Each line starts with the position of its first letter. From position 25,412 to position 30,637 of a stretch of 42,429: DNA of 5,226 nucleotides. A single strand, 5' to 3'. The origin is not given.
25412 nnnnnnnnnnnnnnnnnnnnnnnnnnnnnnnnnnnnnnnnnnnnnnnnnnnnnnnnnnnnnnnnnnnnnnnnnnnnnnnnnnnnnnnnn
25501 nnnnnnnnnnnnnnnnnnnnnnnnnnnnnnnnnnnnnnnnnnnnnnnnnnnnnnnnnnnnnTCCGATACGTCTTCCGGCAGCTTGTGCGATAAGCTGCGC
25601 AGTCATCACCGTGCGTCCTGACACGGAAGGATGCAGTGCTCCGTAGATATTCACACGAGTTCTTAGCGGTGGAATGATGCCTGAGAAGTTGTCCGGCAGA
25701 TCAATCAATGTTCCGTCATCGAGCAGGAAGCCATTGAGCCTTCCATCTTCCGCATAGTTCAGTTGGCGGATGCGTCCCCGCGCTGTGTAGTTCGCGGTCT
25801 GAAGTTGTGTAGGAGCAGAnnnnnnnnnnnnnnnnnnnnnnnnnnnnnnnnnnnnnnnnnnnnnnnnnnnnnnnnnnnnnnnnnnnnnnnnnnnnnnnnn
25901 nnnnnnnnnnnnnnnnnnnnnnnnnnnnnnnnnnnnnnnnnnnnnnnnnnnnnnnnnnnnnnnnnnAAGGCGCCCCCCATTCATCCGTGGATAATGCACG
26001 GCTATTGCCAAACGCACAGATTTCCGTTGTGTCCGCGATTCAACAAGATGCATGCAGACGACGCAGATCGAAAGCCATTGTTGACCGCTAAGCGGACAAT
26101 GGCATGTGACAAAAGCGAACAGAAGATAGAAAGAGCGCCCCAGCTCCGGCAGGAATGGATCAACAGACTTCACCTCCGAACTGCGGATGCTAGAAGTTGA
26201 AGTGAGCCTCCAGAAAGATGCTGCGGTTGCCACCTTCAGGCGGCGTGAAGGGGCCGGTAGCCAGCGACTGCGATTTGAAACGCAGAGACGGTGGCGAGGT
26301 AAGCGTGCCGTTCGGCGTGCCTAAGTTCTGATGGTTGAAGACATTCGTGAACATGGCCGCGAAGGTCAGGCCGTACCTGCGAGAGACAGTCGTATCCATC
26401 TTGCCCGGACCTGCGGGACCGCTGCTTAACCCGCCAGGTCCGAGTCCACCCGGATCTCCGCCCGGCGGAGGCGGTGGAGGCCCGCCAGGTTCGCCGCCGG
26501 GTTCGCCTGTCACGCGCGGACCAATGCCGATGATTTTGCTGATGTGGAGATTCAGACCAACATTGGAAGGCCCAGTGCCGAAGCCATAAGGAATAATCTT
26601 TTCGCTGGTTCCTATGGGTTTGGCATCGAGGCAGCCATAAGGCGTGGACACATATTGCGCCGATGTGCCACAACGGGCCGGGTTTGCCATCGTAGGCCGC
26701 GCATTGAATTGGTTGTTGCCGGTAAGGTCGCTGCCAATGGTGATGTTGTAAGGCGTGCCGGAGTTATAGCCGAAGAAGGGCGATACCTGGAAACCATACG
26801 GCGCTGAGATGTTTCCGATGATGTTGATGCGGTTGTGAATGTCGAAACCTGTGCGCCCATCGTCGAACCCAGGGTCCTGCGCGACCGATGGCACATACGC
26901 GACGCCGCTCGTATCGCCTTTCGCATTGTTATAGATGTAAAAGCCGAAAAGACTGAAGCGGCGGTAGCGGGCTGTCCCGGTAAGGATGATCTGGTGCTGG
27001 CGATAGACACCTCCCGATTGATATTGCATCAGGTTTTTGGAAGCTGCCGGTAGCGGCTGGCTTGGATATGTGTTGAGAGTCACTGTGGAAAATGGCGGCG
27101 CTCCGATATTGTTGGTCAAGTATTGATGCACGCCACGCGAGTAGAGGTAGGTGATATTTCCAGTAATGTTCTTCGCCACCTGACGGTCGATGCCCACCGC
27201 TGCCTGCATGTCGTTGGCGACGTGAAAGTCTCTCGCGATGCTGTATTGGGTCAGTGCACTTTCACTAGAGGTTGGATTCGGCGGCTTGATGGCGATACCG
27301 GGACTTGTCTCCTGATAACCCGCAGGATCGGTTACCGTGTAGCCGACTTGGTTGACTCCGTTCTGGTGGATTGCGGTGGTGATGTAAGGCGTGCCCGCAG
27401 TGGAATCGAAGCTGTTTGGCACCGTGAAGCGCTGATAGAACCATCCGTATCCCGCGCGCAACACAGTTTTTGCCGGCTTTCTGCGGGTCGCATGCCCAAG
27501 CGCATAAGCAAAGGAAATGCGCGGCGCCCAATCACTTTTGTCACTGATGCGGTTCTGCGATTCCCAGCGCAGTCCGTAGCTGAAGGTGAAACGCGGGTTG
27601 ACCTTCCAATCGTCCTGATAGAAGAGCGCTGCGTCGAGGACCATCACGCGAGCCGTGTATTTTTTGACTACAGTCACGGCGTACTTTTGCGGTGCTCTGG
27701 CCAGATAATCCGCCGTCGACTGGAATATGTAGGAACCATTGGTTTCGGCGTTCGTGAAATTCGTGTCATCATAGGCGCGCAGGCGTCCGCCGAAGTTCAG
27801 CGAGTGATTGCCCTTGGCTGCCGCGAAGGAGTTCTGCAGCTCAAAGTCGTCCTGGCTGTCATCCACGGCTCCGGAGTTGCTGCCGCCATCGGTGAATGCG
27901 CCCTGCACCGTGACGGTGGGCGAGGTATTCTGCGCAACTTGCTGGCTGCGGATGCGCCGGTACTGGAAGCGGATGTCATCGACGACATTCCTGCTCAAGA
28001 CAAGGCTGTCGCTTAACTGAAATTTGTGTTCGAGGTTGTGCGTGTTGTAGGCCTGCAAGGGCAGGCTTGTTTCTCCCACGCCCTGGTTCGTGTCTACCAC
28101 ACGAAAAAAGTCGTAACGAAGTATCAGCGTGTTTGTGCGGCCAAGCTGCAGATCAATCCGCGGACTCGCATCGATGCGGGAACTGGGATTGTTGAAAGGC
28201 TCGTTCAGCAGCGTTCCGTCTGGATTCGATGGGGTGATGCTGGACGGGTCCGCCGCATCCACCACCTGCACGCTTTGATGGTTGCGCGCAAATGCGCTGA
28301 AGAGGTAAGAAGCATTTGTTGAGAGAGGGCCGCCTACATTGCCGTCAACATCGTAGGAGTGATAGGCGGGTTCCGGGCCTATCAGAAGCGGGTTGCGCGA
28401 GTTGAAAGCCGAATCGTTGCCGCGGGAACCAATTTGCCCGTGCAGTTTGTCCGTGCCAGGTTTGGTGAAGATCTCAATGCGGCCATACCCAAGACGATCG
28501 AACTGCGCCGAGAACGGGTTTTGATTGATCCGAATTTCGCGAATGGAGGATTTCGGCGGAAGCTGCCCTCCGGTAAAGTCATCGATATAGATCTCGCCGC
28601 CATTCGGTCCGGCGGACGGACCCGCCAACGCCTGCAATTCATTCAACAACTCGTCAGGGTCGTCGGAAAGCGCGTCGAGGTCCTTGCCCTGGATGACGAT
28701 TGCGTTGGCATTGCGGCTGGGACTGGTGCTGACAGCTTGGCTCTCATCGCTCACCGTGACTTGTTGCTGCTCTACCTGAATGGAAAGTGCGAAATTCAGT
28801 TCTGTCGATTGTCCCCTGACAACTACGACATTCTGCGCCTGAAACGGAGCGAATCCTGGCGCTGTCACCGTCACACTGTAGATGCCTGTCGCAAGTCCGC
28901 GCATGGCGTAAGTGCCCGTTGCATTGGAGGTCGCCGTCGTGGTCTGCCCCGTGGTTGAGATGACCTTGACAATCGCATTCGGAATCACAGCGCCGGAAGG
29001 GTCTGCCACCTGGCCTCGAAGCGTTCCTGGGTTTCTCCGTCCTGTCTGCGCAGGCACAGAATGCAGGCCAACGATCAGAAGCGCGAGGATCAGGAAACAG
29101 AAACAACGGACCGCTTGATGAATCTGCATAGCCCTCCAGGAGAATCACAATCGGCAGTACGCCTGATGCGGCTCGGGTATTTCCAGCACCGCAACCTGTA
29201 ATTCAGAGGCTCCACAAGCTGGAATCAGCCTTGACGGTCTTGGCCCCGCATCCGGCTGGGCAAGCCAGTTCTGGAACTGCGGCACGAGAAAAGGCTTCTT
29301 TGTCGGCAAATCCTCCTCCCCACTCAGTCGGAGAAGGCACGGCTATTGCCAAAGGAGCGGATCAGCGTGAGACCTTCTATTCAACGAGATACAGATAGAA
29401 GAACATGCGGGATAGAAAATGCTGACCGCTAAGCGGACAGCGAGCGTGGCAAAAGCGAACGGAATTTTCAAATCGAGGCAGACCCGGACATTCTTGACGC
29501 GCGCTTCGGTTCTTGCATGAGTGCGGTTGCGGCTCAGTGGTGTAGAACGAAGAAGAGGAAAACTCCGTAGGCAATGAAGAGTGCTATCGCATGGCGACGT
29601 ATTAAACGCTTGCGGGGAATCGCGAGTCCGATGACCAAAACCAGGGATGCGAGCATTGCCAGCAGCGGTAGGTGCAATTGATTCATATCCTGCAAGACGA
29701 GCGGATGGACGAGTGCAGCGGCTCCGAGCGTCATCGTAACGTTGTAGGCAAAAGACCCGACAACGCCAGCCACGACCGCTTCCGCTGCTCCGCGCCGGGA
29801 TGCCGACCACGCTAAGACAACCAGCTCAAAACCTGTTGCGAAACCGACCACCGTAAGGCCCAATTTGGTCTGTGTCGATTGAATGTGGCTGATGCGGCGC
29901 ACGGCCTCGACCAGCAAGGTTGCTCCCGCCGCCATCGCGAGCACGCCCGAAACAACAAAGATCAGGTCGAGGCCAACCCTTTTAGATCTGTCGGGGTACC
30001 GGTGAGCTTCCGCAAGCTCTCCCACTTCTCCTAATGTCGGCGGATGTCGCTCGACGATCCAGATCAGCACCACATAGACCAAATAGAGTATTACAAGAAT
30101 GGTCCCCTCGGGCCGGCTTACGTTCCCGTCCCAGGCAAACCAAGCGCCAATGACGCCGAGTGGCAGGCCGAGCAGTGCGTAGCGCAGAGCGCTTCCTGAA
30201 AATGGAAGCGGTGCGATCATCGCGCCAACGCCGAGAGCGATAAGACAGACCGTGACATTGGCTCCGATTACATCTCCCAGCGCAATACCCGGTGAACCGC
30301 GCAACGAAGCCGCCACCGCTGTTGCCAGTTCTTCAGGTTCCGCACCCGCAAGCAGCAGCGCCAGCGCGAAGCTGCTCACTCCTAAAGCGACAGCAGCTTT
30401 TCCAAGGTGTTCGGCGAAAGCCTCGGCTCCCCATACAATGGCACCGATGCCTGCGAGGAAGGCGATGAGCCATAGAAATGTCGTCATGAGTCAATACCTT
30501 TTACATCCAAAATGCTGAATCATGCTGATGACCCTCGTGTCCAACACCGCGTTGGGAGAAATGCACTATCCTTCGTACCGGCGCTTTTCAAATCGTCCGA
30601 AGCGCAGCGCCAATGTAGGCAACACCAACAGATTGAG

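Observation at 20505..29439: Putative sigma54 regulon: three -24/-12 promoters, each with the same 17-bp dyad 81-82 bp upstream, linking an NtrC-type two-component system to a TonB-dependent receptor and a poly-proline lipoprotein operon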

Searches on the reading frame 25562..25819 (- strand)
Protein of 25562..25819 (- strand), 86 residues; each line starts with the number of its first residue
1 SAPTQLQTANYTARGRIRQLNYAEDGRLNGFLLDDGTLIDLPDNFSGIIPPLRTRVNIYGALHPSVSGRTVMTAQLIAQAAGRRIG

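Call 66: predict_structure(alignment_id=A4)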
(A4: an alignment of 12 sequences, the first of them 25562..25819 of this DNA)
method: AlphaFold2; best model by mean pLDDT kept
length: 86 residues; sequences in the alignment: 12
mean_pLDDT: 83.9   pTM: 0.69
mean pLDDT of the five models: 83.9, 83.3, 82.3, 80.1, 79.6
residues with pLDDT >= 90: 49; 70-90: 24; 50-70: 8; < 50: 5
segments of 3 or more residues with pLDDT < 50: 1-4
pLDDT, mean of each block of 10 residues (from residue 1): 57 93 92 94 86 92 83 91 56
secondary structure, 60 per line:
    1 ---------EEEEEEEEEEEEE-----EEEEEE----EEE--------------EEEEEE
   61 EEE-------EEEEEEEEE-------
elements in order: E10-22 E28-33 E38-40 E55-63 E71-79

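Call 71: fold_search(model_id=the predicted structure, library=pdb)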
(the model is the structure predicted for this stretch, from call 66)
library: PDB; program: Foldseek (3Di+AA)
matches with E <= 10: 804; with E <= 0.001: 0
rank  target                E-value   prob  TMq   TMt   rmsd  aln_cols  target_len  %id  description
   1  8txr_C                1.9e-03  1.00  0.65  0.15   3.2        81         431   12  E. coli ExoVII(H238A) (released 2024-01-31)
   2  6m0t_A                2.1e-03  1.00  0.57  0.13   4.0        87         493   16  Crystal Structure of Lysyl-tRNA Synthetase from Plasmodium falciparum complexed with L-lysine and Cladosporin derivati (released 2021-04-21)
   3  5hgq_D                2.2e-03  1.00  0.62  0.13   3.7        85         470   14  Loa loa Lysyl-tRNA synthetase in complex with Cladosporin. (released 2016-10-26)
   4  2pqa_A                2.5e-03  1.00  0.60  0.42   4.1        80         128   21  Crystal Structure of Full-length Human RPA 14/32 Heterodimer (released 2007-11-13)
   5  5hgq_C                2.5e-03  1.00  0.58  0.13   3.9        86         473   14  Loa loa Lysyl-tRNA synthetase in complex with Cladosporin. (released 2016-10-26)
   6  6l3y_A                2.5e-03  1.00  0.56  0.13   4.0        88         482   17  Crystal Structure of Lysyl-tRNA Synthetase from Plasmodium falciparum complexed with L-lysine and Clado-C (released 2021-05-19)
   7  6o3f_B                3.7e-03  1.00  0.60  0.12   5.1        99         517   16  Crystal Structure of Lysyl-tRNA Synthetase from Chlamydia trachomatis with complexed with L-lysine and a difluoro cycl (released 2019-03-27)
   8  4pg3_A                4.2e-03  1.00  0.62  0.13   3.6        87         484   17  Crystal structure of KRS complexed with inhibitor (released 2014-07-16)
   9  2pi2_A                4.2e-03  1.00  0.60  0.42   3.2        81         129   22  Full-length Replication protein A subunits RPA14 and RPA32 (released 2007-10-16)
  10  6kcn_A                4.4e-03  1.00  0.56  0.12   3.9        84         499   15  Crystal structure of plasmodium lysyl-tRNA synthetase in complex with a cladosporin derivative 4 (released 2020-04-08)
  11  8aaj_C                4.7e-03  1.00  0.61  0.48   3.0        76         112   17  Crystal structure of the Pyrococcus abyssi RPA (apo form) (released 2023-05-03)
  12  6l4q_A                5.0e-03  1.00  0.54  0.12   3.7        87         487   16  Crystal Structure of Lysyl-tRNA Synthetase from Plasmodium falciparum complexed with L-lysine and Clado-B (released 2021-05-19)
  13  8k9s_B                5.3e-03  1.00  0.61  0.13   3.4        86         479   15  Crystal structure of plasmodium LysRS complexing with ASP3026 derived LysRS inhibitor 1 (ADKI1) (released 2024-06-26)
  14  6agt_C                5.6e-03  1.00  0.55  0.12   3.8        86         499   15  Crystal structure of PfKRS complexed with chromone inhibitor (released 2019-03-13)
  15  5zh4_A                5.9e-03  1.00  0.63  0.14   3.3        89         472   17  CRYSTAL STRUCTURE OF PfKRS WITH INHIBITOR CLADO-7 (released 2018-06-27)
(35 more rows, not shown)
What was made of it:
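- Closest known: Periplasmic bacterial OB-fold. Same: The lipoprotein domain here is predicted to be an OB fold (calls 66, 71).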

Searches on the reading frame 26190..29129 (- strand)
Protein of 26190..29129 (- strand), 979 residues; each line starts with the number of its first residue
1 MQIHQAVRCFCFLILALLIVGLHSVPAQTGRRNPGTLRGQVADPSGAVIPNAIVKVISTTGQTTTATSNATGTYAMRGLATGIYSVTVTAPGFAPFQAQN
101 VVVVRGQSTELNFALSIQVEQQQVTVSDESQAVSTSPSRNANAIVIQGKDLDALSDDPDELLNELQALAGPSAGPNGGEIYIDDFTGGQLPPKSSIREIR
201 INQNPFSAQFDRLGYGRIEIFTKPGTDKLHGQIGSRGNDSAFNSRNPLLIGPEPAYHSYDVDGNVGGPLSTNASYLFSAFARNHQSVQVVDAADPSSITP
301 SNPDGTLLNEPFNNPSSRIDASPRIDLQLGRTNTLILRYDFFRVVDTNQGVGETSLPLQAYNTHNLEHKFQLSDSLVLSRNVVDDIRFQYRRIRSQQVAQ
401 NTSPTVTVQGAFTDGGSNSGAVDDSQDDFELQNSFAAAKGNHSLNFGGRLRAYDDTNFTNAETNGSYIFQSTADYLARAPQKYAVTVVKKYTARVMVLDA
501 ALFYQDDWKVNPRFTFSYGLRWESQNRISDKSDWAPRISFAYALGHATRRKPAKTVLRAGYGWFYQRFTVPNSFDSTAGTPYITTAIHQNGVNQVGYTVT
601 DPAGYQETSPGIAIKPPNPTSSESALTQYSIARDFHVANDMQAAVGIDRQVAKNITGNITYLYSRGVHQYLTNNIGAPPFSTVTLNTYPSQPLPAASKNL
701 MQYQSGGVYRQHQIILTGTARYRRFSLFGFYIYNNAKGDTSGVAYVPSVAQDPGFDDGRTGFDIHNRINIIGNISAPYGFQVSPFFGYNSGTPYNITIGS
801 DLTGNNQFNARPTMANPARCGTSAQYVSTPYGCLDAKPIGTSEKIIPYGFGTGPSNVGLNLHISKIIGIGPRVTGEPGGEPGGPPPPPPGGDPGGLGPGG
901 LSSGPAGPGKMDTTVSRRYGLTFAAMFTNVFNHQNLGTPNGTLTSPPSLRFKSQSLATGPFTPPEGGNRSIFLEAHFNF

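Call 8: search_protein_families(library=pfam, proteins=[window:26190-29129:-], max_evalue=0.01)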
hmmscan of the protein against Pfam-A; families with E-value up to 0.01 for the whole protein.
window:26190-29129:- (979 aa): 4 families
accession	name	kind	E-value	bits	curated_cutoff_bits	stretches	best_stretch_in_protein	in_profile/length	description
PF25183.1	OMP_b-brl_4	-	5.5e-55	187.6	30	3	318-531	154-399/838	Outer membrane beta barrel domain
PF13620.12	CarboxypepD_reg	-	1.2e-19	70.9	32.3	1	36-116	1-82/82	Carboxypeptidase regulatory-like domain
PF13715.12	CarbopepD_reg_2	-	2.9e-06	27.6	32.2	1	38-126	2-88/88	CarboxypepD_reg-like domain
PF17210.9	SdrD_B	-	0.001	19.7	29.7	1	43-100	18-76/112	SdrD B-like domain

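Call 24: search_protein_families(library=ncbifam, proteins=[window:26190-29129:-], max_evalue=0.01)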
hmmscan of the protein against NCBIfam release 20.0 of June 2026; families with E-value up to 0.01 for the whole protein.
window:26190-29129:- (979 aa): 2 families
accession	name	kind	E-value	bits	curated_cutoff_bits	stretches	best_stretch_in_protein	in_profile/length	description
NF052345.1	S_layer_anammox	exception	1.7e-12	45.6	1400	1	26-149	1304-1421/1596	Kustd1514 family S-layer glycoprotein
TIGR04183.1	Por_Secre_tail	domain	0.0076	16.2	23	0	50-91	22-61/72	T9SS type A sorting domain-containing protein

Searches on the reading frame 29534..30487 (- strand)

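Call 8: search_protein_families(library=pfam, proteins=[window:29534-30487:-], max_evalue=0.01)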
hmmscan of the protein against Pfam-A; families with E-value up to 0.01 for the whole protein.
window:29534-30487:- (317 aa): 1 family
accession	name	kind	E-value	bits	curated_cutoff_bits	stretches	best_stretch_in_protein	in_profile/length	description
PF01699.29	Na_Ca_ex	-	6e-32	111.1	24.9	2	7-143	3-150/151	Sodium/calcium exchanger protein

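Call 76: search_protein_families(library=ncbifam, proteins=[window:29534-30487:-], max_evalue=0.00001)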
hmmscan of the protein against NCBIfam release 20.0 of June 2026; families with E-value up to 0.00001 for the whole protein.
window:29534-30487:- (317 aa): 2 families
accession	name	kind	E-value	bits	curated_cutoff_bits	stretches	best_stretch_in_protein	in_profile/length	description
TIGR00367.1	TIGR00367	hypoth_equivalog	2.2e-27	96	179.65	1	7-308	5-310/312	calcium/sodium antiporter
NF008005.0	PRK10734.1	equivalog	3.6e-20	72.4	432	1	12-313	17-314/325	calcium/sodium antiporter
